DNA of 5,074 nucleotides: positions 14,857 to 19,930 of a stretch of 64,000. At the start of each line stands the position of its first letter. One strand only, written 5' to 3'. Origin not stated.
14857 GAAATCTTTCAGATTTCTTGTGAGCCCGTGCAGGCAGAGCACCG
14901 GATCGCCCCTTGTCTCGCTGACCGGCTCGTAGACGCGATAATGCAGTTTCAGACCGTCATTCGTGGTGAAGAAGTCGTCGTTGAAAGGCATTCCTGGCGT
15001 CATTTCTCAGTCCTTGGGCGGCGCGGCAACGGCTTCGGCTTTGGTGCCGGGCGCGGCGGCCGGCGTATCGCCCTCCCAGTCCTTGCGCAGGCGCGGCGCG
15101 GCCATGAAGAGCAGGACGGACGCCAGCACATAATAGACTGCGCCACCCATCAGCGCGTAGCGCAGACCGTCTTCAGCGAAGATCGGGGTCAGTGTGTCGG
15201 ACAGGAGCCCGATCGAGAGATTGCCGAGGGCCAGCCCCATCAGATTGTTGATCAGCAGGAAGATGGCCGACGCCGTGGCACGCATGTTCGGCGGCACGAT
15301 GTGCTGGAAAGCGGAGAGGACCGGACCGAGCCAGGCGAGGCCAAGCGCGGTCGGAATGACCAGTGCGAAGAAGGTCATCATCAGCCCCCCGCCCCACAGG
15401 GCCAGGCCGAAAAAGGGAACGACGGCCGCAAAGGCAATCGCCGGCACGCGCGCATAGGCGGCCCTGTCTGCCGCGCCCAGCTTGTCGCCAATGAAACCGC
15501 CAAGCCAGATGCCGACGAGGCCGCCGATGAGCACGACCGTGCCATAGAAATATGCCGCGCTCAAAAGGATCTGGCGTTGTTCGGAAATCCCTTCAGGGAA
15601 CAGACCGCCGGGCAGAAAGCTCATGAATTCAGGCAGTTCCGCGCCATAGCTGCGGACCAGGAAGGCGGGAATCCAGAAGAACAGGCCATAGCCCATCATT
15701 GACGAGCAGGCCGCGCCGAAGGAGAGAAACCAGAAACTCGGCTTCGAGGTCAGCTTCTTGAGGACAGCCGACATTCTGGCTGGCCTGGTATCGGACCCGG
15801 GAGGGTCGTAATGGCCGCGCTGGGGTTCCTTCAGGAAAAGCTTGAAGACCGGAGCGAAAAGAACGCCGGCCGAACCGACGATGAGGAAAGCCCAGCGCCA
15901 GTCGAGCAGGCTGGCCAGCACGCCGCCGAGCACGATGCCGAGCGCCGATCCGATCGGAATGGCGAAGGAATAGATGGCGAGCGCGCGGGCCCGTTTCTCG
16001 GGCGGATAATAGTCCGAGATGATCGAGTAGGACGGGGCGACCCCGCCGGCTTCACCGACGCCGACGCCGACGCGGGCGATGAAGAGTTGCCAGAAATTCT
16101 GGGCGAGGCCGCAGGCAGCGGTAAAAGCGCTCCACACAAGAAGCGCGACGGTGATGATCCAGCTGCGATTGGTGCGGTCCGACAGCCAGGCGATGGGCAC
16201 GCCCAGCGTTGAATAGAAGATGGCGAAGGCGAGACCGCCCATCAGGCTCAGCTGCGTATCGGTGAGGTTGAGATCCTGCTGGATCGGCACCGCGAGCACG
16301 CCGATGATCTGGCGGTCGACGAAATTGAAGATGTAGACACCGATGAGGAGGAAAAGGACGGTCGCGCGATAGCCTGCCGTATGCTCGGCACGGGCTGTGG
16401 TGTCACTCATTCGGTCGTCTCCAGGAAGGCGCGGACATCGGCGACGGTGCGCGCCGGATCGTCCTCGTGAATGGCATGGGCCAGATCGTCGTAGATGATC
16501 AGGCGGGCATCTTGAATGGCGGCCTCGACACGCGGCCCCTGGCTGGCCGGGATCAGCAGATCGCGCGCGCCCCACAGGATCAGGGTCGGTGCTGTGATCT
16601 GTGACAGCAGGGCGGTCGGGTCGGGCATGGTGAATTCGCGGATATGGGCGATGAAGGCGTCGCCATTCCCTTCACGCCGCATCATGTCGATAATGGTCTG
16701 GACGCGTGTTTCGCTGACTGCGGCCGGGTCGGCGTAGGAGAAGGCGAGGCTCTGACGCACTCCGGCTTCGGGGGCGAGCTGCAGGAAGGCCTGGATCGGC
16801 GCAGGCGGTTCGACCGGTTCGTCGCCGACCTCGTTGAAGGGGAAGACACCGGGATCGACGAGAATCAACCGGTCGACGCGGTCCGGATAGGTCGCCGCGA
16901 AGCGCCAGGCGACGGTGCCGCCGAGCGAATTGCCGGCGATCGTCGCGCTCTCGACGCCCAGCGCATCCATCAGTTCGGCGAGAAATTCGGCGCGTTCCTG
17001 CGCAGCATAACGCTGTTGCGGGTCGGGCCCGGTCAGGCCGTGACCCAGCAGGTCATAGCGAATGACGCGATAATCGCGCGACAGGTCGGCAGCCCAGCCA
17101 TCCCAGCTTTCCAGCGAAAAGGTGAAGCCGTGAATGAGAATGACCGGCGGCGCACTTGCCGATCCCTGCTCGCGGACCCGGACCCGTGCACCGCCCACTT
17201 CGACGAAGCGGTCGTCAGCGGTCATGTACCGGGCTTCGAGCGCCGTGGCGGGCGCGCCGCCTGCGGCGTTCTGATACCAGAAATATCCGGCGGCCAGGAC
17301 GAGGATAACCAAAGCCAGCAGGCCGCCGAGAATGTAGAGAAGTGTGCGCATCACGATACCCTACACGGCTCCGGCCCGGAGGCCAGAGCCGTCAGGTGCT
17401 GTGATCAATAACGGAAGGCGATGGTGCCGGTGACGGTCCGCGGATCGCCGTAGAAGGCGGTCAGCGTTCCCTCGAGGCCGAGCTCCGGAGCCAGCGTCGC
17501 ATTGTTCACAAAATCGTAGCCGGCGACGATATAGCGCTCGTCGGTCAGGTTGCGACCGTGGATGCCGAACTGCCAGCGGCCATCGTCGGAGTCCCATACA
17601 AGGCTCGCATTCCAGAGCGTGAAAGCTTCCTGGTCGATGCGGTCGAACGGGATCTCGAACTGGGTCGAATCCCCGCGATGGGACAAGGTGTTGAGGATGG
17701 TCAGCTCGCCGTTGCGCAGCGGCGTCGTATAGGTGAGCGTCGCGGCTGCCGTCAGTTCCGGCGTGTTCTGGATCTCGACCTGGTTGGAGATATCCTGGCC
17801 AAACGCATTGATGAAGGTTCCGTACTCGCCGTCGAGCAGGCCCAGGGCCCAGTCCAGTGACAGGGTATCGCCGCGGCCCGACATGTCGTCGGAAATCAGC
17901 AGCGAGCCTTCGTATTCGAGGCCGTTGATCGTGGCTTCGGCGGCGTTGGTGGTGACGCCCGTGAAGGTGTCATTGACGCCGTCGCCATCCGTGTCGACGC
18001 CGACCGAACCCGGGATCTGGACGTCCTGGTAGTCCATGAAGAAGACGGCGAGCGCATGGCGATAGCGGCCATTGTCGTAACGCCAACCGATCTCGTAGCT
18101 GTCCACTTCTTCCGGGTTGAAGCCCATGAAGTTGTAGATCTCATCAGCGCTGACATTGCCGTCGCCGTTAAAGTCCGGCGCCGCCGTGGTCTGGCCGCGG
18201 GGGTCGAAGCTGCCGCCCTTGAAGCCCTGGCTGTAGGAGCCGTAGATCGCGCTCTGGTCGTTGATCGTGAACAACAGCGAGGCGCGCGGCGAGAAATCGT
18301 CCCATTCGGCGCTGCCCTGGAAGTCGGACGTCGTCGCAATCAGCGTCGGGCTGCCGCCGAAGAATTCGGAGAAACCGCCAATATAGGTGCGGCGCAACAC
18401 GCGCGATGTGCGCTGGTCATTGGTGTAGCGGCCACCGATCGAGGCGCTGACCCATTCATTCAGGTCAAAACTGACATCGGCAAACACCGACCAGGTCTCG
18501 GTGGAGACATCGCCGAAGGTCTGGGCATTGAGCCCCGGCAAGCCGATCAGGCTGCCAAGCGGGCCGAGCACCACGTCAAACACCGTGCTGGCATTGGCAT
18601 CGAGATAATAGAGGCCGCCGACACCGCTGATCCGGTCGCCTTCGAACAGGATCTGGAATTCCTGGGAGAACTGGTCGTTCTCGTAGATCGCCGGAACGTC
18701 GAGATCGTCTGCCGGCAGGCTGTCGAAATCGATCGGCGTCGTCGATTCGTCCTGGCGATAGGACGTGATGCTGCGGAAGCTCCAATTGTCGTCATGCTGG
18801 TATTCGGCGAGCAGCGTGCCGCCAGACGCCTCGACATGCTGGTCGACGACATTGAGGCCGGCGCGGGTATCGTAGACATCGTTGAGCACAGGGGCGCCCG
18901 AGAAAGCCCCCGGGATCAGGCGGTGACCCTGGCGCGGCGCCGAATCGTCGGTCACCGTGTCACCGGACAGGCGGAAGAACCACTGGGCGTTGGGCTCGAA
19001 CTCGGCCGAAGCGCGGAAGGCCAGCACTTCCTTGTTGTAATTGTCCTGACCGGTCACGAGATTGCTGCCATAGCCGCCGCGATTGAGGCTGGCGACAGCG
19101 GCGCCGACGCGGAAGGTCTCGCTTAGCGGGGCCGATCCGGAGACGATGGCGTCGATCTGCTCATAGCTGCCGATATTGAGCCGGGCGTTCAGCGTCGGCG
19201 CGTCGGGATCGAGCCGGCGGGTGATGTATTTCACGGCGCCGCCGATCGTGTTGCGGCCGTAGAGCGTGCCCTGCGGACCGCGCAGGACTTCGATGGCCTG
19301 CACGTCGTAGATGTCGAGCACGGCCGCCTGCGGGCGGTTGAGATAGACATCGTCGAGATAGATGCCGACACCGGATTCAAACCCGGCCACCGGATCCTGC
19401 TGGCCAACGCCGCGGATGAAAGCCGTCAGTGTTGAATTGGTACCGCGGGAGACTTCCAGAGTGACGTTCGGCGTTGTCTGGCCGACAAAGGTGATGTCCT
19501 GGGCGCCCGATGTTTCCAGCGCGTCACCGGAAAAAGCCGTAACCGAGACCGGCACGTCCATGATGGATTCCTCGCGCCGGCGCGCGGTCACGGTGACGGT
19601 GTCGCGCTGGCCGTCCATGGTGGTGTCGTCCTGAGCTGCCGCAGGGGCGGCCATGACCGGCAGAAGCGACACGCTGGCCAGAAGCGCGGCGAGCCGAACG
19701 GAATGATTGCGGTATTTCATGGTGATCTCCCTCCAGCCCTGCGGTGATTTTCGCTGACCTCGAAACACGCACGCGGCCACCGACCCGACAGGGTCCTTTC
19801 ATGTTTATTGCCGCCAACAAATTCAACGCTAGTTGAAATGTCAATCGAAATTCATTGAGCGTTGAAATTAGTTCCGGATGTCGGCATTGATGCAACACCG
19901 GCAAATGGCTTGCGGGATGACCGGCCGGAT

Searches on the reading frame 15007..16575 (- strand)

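Call 94: search_protein_families(library=pfam, proteins=[window:15007-16575:-], max_evalue=0.00001)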
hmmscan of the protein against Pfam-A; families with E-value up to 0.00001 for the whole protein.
window:15007-16575:- (522 aa): 2 families
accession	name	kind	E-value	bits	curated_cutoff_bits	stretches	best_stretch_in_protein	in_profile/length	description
PF07690.21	MFS_1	-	1.9e-52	178.8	33.4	1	79-448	3-344/347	Major Facilitator Superfamily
PF00083.30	Sugar_tr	-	4.6e-08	32.8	22.3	1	128-240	66-184/452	Sugar (and other) transporter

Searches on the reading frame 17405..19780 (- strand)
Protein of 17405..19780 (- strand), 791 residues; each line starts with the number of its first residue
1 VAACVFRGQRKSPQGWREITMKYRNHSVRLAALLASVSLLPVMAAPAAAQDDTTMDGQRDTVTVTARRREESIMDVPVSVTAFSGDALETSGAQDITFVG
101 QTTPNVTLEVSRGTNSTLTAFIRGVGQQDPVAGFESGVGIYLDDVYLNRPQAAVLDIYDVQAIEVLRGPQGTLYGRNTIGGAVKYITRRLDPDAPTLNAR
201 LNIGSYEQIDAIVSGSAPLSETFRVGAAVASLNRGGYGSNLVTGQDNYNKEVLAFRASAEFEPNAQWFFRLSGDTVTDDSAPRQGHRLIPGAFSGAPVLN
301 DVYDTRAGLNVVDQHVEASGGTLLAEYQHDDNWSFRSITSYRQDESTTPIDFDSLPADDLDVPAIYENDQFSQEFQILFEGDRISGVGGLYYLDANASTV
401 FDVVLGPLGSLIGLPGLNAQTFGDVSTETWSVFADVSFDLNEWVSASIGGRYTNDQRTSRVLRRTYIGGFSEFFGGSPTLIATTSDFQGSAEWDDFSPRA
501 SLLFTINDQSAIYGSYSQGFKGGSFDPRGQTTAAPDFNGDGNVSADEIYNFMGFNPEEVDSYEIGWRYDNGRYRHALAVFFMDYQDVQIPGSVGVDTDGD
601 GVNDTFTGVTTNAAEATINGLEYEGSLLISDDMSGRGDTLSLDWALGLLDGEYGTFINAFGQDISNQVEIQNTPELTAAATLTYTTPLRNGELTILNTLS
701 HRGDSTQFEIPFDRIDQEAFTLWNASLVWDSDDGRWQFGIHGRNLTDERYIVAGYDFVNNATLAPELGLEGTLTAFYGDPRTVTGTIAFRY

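Call 94: search_protein_families(library=pfam, proteins=[window:17405-19780:-], max_evalue=0.00001)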
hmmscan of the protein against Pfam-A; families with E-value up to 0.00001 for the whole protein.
window:17405-19780:- (791 aa): 2 families
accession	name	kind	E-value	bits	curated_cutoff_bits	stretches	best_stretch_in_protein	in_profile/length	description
PF00593.30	TonB_dep_Rec_b-barrel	-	4.2e-34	119.6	27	1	292-745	28-436/436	TonB dependent receptor-like, beta-barrel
PF07715.20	Plug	-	1.5e-17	64.5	23.9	1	73-182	2-107/107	TonB-dependent Receptor Plug Domain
